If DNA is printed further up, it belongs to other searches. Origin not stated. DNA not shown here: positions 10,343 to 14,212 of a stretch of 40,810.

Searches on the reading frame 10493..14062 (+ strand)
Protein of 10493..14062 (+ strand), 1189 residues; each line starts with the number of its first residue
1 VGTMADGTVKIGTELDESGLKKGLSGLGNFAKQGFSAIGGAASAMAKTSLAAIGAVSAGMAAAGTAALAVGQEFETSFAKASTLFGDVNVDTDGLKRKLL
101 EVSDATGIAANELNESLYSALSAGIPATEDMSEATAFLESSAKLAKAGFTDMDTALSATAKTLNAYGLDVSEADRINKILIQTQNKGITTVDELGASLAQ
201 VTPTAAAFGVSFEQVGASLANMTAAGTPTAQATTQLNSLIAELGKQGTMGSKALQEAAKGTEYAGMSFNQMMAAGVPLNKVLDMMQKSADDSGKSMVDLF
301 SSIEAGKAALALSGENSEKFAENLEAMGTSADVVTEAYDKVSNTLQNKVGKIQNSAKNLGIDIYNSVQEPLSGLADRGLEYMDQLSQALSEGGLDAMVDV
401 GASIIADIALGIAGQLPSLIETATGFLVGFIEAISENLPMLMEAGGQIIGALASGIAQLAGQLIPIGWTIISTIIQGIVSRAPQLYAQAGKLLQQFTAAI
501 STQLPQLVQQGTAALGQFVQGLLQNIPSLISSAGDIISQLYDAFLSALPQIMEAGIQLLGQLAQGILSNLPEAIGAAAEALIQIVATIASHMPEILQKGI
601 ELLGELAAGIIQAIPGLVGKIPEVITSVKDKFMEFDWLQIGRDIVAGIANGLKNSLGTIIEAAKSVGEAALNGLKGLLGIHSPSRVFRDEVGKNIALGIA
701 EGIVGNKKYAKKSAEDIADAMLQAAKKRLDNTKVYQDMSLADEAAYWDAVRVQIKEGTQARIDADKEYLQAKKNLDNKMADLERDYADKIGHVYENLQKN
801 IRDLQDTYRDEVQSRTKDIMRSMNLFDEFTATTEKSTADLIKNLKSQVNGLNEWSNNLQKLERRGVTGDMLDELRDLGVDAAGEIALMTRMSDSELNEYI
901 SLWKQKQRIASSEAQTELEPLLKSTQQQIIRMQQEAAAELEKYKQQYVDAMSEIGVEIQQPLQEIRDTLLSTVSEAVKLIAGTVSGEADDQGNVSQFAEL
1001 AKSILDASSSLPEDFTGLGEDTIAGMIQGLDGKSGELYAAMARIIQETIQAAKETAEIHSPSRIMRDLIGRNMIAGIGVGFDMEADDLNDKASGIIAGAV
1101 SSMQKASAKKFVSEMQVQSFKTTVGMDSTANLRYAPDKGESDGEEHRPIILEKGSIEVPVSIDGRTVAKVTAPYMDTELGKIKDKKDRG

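Call 46: search_protein_families(library=pfam, proteins=[window:10493-14062:+], max_evalue=0.001)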
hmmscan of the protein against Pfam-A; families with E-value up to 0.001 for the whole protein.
window:10493-14062:+ (1189 aa): 2 families
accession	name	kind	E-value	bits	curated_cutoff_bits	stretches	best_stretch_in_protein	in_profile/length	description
PF10145.14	PhageMin_Tail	-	1.5e-29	103.8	33.2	1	98-292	3-187/201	Phage-related minor tail protein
PF01442.23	Apolipoprotein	-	3.4e-06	27.3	90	0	904-985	83-164/190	Apolipoprotein A1/A4/E domain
